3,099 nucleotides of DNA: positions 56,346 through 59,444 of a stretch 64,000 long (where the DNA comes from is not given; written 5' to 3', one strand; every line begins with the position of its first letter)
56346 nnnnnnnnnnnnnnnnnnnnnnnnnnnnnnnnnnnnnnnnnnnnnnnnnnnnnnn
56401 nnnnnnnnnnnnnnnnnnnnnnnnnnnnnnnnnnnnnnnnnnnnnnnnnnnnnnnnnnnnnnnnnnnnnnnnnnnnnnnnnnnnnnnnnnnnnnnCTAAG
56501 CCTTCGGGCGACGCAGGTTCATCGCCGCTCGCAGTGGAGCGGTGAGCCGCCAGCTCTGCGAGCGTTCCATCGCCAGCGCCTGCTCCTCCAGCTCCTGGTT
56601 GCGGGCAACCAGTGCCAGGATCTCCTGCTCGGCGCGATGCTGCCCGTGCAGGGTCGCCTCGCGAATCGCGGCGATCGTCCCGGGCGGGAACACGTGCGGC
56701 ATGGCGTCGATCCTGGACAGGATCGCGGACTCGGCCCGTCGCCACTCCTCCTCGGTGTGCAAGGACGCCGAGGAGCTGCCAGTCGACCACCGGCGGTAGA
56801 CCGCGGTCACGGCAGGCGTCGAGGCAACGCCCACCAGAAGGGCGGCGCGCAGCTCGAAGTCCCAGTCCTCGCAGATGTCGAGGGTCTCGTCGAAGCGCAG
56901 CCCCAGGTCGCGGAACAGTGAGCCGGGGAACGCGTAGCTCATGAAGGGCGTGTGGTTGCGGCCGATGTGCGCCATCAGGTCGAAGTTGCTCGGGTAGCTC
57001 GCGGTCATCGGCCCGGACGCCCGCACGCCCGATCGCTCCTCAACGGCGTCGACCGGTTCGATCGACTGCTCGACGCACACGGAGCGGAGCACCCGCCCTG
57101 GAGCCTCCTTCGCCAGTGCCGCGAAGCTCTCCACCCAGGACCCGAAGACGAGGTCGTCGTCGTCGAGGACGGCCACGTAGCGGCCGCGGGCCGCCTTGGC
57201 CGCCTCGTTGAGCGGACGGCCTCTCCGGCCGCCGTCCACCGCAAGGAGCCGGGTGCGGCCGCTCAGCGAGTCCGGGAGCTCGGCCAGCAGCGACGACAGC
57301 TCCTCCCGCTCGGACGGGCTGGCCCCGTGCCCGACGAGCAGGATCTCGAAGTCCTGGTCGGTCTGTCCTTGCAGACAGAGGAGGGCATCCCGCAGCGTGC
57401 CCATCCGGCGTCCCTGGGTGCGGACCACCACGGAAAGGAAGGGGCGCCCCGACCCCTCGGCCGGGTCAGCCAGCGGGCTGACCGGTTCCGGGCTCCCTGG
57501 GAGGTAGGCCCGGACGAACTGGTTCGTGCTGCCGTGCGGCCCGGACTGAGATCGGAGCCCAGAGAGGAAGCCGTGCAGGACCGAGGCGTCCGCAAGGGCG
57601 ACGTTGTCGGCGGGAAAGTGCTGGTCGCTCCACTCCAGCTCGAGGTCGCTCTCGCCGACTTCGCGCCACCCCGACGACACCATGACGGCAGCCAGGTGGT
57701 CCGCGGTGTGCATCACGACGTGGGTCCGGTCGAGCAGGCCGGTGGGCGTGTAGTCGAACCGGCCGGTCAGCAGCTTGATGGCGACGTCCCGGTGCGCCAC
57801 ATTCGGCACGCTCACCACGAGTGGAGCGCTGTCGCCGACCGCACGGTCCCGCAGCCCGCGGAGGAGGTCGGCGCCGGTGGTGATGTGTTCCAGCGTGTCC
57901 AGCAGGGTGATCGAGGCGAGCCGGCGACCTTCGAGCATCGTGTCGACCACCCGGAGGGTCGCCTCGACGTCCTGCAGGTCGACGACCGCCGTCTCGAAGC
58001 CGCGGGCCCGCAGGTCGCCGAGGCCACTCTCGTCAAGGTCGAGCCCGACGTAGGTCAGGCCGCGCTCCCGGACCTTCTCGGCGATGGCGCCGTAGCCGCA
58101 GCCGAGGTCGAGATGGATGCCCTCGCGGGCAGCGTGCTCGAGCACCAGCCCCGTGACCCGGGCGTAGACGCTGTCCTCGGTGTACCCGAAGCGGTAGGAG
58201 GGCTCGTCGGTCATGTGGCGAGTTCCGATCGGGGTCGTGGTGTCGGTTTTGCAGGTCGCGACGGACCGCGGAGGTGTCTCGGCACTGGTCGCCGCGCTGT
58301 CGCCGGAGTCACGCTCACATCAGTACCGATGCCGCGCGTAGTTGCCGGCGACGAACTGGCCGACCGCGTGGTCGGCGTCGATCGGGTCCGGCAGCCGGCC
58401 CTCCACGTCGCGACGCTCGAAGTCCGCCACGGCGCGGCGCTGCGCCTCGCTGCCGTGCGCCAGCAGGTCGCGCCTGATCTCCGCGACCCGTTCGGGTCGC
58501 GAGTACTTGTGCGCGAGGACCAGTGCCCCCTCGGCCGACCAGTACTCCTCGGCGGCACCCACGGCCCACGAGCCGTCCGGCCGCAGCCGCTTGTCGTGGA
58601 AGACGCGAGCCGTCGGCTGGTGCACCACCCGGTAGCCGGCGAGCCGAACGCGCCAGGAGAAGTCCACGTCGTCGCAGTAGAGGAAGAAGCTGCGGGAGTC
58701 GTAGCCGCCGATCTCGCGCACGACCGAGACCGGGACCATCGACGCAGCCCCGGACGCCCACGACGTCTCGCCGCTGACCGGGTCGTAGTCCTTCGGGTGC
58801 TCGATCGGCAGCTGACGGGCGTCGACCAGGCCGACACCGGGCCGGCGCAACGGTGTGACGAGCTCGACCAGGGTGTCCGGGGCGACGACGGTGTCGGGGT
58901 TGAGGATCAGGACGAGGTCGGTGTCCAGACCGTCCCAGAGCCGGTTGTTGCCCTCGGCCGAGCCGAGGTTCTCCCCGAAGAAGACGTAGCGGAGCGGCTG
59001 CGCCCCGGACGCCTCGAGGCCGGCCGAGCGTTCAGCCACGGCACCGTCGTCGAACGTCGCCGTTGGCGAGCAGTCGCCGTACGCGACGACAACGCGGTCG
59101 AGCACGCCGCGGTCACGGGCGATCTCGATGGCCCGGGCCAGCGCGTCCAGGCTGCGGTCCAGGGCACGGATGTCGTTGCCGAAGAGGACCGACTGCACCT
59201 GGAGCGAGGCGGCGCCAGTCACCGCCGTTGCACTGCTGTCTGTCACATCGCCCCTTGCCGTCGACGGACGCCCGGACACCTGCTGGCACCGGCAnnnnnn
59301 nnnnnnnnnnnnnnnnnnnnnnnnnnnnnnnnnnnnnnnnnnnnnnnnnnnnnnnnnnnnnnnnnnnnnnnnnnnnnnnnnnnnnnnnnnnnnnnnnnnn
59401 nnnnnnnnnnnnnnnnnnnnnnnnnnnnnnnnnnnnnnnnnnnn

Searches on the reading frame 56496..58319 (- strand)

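Call 29: search_protein_families(library=pfam, proteins=[window:56496-58319:-], max_evalue=0.0001)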
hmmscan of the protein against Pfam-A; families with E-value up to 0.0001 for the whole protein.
window:56496-58319:- (607 aa): 3 families
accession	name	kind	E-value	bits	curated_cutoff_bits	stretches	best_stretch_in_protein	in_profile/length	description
PF00535.33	Glycos_transf_2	-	3.3e-09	37.3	23.3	1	296-406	1-106/168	Glycosyl transferase family 2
PF13489.12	Methyltransf_23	-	1.9e-08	34.6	27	1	61-218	18-159/164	Methyltransferase domain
PF08242.18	Methyltransf_12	-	3.2e-05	25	30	1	70-157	1-89/98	Methyltransferase domain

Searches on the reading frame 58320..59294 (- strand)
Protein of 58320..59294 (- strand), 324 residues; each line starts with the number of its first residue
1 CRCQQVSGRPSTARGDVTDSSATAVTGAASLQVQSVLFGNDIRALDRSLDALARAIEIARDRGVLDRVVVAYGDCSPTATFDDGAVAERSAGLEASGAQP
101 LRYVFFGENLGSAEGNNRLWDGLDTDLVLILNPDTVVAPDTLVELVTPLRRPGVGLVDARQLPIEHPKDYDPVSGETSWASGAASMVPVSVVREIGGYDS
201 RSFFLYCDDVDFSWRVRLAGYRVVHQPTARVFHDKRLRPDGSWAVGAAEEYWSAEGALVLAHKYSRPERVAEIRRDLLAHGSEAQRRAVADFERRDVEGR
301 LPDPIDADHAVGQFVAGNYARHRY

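Call 29: search_protein_families(library=pfam, proteins=[window:58320-59294:-], max_evalue=0.0001)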
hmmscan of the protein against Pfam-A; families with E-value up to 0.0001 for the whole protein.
window:58320-59294:- (324 aa): 3 families
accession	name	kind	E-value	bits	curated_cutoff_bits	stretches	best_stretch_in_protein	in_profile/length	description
PF13632.12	Glyco_trans_2_3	-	5.1e-07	30.2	27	0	178-235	71-125/198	Glycosyl transferase family group 2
PF13641.12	Glyco_tranf_2_3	-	6.3e-07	30.1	27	0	101-161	60-123/230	Glycosyltransferase like family 2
PF13506.12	Glyco_transf_21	-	2.8e-05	24.1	21.7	0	120-158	26-64/174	Glycosyl transferase family 21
